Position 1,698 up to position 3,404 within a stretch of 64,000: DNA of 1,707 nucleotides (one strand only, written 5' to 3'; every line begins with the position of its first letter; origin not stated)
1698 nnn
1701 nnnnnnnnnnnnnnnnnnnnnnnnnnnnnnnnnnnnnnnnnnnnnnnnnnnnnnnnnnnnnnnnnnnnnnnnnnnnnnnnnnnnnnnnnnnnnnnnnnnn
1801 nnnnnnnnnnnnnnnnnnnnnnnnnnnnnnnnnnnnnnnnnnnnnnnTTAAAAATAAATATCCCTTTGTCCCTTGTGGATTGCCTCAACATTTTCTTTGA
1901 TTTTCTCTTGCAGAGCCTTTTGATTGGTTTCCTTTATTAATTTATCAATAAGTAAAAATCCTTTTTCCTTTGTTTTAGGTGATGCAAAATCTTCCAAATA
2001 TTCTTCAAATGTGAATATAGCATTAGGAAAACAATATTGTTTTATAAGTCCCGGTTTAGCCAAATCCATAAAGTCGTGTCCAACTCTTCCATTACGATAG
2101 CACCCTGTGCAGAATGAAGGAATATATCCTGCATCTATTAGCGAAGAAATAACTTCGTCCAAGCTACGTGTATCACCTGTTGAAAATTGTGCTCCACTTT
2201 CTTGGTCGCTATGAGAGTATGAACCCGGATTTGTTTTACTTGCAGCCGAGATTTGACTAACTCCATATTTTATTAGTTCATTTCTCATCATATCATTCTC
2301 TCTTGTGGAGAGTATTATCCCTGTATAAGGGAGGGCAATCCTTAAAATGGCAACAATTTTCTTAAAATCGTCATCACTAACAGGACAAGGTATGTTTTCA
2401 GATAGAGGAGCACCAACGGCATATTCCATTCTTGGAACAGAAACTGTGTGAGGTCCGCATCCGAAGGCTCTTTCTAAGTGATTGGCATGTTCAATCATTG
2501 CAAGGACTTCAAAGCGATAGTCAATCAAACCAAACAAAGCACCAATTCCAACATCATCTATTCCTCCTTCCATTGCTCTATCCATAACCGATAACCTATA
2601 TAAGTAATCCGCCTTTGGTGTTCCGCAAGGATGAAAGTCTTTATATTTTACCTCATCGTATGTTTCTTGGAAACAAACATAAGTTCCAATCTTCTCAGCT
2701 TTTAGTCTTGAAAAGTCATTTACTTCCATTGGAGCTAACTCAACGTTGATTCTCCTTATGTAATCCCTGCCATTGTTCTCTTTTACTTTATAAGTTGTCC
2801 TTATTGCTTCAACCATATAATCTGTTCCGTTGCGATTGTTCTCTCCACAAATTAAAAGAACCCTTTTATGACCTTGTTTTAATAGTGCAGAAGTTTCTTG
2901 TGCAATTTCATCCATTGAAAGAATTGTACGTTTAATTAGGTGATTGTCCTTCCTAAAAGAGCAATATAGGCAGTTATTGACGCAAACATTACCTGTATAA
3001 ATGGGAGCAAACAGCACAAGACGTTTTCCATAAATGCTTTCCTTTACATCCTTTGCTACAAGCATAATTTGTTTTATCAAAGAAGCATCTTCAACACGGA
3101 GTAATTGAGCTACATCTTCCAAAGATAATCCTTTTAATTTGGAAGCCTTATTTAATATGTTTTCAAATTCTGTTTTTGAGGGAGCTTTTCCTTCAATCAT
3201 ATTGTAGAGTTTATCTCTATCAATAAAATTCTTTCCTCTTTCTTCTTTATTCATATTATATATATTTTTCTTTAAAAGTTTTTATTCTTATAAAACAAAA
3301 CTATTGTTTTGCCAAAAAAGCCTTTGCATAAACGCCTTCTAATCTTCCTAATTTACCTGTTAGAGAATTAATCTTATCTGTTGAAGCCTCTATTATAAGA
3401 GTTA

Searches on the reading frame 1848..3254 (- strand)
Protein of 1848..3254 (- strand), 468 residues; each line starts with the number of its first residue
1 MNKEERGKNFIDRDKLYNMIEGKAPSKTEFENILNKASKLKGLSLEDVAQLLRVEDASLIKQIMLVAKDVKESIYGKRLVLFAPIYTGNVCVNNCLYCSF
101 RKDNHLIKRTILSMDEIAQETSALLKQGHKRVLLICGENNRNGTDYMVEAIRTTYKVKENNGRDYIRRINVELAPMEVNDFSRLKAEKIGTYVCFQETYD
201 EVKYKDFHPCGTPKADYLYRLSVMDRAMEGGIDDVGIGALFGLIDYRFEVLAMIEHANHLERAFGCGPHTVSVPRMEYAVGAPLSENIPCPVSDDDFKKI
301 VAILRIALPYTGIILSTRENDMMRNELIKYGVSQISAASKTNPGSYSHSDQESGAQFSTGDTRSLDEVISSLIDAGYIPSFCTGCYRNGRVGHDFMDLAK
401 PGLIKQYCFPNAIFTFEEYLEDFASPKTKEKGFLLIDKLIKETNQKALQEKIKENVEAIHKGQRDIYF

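Call 13: find_encoding_contigs(protein=window:1848-3254:-, flank=10000, max_places=6)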
Protein window:1848-3254:- (468 aa): 1 contig read that carries it; 1 place shown.
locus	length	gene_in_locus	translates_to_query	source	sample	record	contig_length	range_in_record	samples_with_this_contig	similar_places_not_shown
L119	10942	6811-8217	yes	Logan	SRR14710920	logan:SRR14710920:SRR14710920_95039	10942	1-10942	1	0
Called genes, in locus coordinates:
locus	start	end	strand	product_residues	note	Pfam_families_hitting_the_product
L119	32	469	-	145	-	-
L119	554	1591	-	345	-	PF06068:TIP49 (faint), PF05496:RuvB_N, PF00004:AAA, PF07728:AAA_5 (faint), PF17864:AAA_lid_4, PF05491:WHD_RuvB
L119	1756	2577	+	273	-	PF00582:Usp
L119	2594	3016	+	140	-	-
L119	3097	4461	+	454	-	PF01546:Peptidase_M20, PF07687:M20_dimer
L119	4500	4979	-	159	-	PF02542:YgbB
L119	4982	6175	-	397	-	PF19572:PorV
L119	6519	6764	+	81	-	PF21699:TM1266-like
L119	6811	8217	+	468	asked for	PF04055:Radical_SAM, PF06968:BATS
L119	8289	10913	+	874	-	PF00133:tRNA-synt_1, PF09334:tRNA-synt_1g, PF13603:tRNA-synt_1_2 (weak), PF08264:Anticodon_1, PF10458:Val_tRNA-synt_C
